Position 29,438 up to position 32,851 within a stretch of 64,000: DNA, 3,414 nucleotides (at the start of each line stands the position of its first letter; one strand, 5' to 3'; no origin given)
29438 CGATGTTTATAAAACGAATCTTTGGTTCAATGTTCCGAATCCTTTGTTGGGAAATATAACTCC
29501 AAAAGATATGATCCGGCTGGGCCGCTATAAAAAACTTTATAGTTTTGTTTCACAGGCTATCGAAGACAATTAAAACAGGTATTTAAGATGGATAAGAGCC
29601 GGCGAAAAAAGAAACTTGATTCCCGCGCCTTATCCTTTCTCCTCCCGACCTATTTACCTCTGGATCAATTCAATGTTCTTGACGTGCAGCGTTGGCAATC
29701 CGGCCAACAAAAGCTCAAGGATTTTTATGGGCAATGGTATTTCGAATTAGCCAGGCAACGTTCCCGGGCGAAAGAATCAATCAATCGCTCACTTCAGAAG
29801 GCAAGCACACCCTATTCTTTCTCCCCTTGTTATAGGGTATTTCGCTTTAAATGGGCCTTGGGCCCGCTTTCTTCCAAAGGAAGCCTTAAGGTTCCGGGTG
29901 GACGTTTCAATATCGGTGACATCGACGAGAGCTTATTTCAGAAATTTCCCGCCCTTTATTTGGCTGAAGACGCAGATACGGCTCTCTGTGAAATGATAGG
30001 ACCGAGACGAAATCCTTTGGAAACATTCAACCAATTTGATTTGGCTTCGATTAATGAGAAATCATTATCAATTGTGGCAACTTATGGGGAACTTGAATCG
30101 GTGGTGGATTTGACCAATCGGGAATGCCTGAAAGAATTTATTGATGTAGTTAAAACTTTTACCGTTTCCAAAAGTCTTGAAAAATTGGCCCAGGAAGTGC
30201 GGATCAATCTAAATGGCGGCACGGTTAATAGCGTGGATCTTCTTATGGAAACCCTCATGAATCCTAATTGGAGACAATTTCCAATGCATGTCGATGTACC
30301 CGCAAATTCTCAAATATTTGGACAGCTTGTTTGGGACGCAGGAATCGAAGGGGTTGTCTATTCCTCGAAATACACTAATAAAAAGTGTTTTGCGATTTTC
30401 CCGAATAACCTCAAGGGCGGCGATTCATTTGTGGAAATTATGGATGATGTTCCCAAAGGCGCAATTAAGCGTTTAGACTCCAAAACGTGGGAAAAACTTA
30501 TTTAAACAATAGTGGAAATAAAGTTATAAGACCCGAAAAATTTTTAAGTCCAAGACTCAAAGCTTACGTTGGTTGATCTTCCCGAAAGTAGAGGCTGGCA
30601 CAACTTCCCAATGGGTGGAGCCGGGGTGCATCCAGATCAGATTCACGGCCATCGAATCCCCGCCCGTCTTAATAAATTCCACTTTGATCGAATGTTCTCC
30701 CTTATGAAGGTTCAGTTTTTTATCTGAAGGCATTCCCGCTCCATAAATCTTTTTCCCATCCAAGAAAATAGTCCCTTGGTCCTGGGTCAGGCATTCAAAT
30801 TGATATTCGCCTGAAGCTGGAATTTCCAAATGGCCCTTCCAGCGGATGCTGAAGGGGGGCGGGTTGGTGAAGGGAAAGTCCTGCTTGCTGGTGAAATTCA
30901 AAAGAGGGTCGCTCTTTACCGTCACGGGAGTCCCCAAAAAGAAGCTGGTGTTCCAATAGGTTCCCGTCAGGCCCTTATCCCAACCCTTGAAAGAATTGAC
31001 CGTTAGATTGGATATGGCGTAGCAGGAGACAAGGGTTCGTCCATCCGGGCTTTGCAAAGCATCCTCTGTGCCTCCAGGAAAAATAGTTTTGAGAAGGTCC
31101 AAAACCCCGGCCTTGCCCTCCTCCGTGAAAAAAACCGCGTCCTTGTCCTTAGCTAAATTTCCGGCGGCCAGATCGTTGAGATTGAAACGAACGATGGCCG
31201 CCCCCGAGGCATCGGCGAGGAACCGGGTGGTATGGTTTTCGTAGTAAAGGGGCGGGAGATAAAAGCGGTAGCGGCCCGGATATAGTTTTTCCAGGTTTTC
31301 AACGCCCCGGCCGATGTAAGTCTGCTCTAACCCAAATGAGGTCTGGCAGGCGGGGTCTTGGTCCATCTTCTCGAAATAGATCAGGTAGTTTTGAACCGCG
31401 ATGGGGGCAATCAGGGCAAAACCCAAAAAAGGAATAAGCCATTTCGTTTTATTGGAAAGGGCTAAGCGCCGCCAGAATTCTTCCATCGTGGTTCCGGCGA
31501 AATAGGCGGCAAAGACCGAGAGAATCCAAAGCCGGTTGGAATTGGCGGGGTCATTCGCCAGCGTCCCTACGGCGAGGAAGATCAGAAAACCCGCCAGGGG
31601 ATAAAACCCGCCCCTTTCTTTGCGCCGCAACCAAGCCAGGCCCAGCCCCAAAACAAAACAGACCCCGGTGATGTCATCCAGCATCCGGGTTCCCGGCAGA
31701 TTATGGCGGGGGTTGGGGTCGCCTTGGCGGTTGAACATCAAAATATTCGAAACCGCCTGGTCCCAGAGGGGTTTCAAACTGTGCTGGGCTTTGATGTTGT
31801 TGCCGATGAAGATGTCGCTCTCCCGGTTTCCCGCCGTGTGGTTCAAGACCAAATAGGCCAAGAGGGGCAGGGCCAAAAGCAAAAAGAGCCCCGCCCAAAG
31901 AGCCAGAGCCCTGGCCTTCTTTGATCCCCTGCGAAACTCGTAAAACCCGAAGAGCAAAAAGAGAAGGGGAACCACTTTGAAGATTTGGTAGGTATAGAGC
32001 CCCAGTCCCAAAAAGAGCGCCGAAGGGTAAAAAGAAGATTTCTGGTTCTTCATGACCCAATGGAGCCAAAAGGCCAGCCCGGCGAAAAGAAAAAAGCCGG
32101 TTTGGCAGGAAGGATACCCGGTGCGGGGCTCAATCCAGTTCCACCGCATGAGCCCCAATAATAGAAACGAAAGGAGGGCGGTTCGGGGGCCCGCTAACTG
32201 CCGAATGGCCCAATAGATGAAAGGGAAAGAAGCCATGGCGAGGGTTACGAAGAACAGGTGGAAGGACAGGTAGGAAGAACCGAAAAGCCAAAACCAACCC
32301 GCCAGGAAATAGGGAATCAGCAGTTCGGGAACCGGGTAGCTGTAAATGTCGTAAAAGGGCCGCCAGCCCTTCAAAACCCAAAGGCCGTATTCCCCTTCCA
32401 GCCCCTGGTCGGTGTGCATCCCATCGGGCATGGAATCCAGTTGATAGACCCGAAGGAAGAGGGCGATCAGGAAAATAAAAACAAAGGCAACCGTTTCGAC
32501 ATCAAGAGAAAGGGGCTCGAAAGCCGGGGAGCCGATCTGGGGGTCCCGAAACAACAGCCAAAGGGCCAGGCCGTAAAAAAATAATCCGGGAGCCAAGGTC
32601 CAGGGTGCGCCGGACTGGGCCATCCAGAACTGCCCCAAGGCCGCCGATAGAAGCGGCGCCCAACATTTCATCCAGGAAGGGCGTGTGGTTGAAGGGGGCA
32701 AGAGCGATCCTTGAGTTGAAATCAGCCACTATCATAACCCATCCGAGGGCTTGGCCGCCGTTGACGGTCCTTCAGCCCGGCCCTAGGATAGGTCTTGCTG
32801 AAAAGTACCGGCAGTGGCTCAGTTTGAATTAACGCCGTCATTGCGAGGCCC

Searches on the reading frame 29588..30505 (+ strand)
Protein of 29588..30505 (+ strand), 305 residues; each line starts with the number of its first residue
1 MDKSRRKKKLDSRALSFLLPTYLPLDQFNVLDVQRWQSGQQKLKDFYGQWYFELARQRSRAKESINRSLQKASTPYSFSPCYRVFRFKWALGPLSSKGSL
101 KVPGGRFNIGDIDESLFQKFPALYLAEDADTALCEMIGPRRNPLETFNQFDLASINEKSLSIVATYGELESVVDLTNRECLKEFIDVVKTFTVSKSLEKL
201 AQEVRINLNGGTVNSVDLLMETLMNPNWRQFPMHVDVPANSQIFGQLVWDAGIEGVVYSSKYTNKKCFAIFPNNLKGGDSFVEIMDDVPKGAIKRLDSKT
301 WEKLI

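Call 30: find_encoding_contigs(protein=window:29588-30505:+, flank=6000, max_places=8)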
Protein window:29588-30505:+ (305 aa): 1 contig read that carries it; 1 place shown.
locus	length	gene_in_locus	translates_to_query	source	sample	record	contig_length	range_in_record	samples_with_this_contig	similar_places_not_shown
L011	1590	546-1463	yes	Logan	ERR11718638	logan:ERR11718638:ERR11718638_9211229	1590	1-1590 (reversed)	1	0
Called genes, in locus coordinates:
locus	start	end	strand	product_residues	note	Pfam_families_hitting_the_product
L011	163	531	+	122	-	-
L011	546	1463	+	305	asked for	PF08808:RES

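Call 33: search_protein_families(library=pfam, proteins=[window:29588-30505:+], max_evalue=0.001)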
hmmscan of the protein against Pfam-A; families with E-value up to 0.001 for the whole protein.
window:29588-30505:+ (305 aa): 1 family
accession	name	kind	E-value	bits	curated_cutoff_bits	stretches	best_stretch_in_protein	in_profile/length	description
PF08808.17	RES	-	3.3e-12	47.1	23.2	1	81-280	2-144/157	RES domain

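Call 35: search_protein_families(library=padloc, proteins=[window:29588-30505:+], max_evalue=0.001)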
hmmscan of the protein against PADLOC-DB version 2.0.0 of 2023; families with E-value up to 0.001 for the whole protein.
window:29588-30505:+ (305 aa): 0 families

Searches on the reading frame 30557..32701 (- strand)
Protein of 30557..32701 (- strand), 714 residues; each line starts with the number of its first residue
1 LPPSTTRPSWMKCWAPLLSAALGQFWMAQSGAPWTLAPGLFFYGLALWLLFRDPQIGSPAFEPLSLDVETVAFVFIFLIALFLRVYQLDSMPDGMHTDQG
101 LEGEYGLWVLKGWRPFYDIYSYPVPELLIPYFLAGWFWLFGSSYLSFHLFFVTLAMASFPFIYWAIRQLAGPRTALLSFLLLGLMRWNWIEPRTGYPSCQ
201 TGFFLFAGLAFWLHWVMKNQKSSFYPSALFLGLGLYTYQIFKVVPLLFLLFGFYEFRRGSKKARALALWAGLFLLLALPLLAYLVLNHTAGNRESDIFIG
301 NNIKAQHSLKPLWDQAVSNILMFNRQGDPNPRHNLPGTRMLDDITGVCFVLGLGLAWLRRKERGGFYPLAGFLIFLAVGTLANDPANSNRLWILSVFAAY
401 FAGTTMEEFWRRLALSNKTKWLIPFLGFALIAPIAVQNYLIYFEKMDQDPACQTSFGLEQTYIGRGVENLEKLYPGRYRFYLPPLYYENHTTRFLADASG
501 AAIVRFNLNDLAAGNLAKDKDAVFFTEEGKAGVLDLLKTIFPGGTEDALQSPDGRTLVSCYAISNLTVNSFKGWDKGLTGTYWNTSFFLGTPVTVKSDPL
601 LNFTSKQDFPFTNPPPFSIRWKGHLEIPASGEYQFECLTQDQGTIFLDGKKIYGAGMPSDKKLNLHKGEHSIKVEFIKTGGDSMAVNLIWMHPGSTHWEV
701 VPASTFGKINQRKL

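Call 33: search_protein_families(library=pfam, proteins=[window:30557-32701:-], max_evalue=0.001)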
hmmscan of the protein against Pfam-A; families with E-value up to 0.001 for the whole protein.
window:30557-32701:- (714 aa): 2 families
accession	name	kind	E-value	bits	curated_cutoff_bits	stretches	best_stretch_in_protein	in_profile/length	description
PF07691.17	PA14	-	8.2e-10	39.1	24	1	576-693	3-136/147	PA14 domain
PF13231.12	PMT_2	-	2.9e-05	24.8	26.1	1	127-282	4-159/160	Dolichyl-phosphate-mannose-protein mannosyltransferase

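Call 65: find_homologous_proteins(query=window:30557-32701:-, max_evalue=1e-20)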
Query window:30557-32701:- (714 aa): 86 proteins with E <= 1e-20 among 8000 candidates.
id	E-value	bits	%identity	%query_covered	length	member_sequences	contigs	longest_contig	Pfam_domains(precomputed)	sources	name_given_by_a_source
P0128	0.0e+0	1677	100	100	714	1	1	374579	PF07691.18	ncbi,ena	-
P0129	0.0e+0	1092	73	87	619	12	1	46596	PF07691.18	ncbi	-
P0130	0.0e+0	1078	65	98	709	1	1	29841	PF07691.18,PF13231.13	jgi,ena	jgi:4-amino-4-deoxy-L-arabinose transferase-like glycosyltransferase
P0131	5.3e-298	1008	63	95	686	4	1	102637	PF07691.18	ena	-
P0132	1.2e-289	981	60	97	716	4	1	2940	PF07691.18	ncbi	-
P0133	5.1e-246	837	57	90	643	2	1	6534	PF07691.18,PF13231.13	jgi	jgi:4-amino-4-deoxy-L-arabinose transferase-like glycosyltransferase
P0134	1.7e-207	709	47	99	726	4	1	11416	PF07691.18,PF13231.13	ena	-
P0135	5.5e-204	698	47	97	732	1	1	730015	PF07691.18,PF13231.13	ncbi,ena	-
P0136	7.8e-204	697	47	97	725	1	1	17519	PF07691.18,PF13231.13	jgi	jgi:hypothetical protein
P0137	4.1e-203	695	48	98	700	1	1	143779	PF07691.18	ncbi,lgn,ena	-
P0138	2.4e-200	686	48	100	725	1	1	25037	PF07691.18,PF13231.13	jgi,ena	-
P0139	7.3e-200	684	47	97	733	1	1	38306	PF07691.18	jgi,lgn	-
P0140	7.3e-199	681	47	96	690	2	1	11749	PF07691.18,PF13231.13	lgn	-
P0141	1.3e-198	680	46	97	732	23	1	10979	PF07691.18,PF13231.13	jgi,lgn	-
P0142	2.3e-198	679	46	97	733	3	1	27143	PF07691.18,PF13231.13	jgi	jgi:hypothetical protein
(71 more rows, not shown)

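Call 67: find_encoding_contigs(protein=P0130, flank=10000, max_places=3)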
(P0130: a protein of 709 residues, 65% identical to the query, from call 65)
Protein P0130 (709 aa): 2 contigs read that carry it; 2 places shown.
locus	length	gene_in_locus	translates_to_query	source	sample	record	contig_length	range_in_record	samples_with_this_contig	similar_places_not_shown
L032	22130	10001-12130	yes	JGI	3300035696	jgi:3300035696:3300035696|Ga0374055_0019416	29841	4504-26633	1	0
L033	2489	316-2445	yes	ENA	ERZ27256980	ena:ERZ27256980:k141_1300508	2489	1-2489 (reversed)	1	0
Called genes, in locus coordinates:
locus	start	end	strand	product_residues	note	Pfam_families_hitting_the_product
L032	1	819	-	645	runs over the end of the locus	PF12439:GDE_N, PF06202:GDE_C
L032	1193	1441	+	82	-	PF09360:zf-CDGSH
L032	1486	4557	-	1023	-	PF03710:GlnE, PF03445:DUF294 (faint), PF08335:GlnD_UR_UTase, PF10335:DUF294_C, PF03710:GlnE, PF08335:GlnD_UR_UTase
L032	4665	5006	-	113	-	PF00543:P-II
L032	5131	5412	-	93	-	-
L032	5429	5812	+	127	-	-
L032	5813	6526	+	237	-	-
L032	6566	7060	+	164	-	-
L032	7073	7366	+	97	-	-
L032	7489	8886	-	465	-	PF00361:Proton_antipo_M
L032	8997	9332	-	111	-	-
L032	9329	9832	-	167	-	-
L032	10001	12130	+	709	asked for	PF13231:PMT_2 (weak), PF07691:PA14 (weak)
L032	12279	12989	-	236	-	-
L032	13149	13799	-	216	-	PF01135:PCMT, PF13847:Methyltransf_31 (faint), PF13649:Methyltransf_25 (weak)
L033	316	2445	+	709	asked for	PF13231:PMT_2 (weak), PF07691:PA14 (weak)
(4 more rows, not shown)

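Call 68: find_encoding_contigs(protein=P0131, flank=10000, max_places=3)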
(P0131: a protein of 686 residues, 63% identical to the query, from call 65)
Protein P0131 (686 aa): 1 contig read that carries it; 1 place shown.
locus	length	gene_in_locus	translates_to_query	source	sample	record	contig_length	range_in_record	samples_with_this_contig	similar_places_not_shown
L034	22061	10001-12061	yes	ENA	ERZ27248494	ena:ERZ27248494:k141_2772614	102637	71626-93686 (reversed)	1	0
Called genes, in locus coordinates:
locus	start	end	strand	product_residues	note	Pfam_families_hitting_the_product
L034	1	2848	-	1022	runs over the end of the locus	PF03710:GlnE, PF03445:DUF294 (faint), PF10335:DUF294_C (weak), PF08335:GlnD_UR_UTase, PF03710:GlnE, PF08335:GlnD_UR_UTase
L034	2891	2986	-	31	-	-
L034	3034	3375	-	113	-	PF00543:P-II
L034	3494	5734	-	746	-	-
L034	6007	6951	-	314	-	PF01757:Acyl_transf_3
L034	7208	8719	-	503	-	PF00361:Proton_antipo_M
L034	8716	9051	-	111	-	-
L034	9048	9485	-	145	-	-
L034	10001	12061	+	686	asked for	PF07691:PA14 (weak)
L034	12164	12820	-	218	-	-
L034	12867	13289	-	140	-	PF13302:Acetyltransf_3, PF00583:Acetyltransf_1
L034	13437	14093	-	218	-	-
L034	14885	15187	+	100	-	PF01909:NTP_transf_2, PF18765:Polbeta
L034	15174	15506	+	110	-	PF01934:HepT-like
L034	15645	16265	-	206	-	PF01135:PCMT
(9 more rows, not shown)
